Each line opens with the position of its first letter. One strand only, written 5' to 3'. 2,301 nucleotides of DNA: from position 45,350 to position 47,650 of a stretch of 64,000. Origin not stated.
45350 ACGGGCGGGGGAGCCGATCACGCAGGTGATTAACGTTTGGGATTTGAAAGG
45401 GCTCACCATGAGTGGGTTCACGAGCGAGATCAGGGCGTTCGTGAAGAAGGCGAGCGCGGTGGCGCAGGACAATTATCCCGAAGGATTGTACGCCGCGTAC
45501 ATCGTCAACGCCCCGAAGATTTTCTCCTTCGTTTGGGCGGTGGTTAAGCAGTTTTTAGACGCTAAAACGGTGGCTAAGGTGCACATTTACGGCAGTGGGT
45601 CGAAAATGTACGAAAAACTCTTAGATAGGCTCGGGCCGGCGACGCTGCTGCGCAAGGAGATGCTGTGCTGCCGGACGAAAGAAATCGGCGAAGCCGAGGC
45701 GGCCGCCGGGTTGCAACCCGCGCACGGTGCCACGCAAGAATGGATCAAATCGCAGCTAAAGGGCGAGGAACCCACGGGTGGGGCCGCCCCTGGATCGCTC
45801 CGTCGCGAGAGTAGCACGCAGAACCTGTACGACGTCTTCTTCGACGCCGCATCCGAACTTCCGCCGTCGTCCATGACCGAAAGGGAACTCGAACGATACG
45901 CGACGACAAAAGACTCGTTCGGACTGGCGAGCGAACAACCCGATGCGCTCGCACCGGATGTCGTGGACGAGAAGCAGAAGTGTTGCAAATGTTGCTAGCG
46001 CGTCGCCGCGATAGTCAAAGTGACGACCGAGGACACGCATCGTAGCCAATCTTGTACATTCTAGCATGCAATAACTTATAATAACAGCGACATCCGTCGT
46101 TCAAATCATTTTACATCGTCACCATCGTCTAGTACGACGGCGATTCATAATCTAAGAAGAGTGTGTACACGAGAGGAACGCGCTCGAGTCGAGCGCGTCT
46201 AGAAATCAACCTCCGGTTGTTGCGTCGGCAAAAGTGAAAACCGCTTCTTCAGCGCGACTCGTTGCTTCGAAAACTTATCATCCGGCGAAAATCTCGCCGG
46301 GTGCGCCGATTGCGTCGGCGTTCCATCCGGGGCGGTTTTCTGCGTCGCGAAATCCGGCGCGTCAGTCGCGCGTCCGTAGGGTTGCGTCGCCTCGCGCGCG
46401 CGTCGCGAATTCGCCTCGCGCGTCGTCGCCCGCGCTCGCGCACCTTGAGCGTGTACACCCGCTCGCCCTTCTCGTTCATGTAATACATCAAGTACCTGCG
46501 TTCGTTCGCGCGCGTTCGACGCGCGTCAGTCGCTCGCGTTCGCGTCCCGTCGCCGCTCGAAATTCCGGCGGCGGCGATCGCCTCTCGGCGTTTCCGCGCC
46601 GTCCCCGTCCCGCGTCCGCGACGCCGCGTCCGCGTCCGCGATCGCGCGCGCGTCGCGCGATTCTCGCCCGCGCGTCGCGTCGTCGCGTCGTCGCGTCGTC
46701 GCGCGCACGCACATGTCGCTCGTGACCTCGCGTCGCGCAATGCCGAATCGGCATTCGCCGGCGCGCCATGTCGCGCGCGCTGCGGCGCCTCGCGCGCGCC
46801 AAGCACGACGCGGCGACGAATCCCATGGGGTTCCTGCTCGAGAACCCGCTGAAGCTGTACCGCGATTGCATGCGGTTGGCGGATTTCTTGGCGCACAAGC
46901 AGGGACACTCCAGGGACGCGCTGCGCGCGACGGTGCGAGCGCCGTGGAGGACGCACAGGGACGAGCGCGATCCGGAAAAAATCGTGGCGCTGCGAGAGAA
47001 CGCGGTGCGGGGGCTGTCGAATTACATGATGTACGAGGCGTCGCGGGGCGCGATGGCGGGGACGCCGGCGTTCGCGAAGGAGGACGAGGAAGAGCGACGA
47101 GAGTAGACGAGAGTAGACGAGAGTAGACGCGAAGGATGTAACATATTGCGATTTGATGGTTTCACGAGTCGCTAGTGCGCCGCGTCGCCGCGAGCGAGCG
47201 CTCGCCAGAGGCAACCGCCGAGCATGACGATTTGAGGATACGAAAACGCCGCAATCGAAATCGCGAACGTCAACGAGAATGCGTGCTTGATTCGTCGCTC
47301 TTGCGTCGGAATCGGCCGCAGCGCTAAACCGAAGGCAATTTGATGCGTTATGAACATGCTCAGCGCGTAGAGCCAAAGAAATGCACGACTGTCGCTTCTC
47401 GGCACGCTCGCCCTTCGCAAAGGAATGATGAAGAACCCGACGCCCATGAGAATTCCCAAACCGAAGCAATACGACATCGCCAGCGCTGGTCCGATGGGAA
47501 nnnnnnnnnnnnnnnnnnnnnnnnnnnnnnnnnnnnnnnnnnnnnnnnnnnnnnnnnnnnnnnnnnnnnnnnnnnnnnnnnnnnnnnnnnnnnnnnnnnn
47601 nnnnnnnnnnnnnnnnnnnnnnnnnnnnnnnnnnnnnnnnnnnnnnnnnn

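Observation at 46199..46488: Unannotated two-exon NOP10 gene hidden in an apparently empty gap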

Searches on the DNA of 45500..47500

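Call 32: search_rna_families(source=window, start=45500, end=47500, threshold=evalue, max_evalue=1)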
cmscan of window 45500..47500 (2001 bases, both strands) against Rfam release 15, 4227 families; matches with E-value up to 1: 1.
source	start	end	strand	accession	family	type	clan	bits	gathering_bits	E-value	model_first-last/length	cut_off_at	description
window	46764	46810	-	RF02654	MicL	Gene; sRNA;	-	13.6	56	0.65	166-263/308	no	MicL sRNA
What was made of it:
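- Tried and rejected: It found nothing credible, only MicL at 13.6 bits against a gathering score of 56 (call 32).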

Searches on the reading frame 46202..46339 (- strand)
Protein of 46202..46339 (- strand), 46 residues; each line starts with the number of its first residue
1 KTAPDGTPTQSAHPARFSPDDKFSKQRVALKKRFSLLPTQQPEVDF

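Call 29: search_protein_families(library=pfam, proteins=[window:46202-46339:-], max_evalue=1)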
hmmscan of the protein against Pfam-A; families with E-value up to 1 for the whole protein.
seq(46 aa): 1 family
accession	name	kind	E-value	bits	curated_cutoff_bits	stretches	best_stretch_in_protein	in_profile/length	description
PF04135.18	Nop10p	-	5.5e-16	58.8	27.2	1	1-34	18-52/52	Nucleolar RNA-binding protein, Nop10p family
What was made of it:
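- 46199..46339 (-): Exon 3 coding part: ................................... plus the TAG stop at 46201..46199. It scores 58.8 bits against Pfam Nop10p on its own (call 29).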
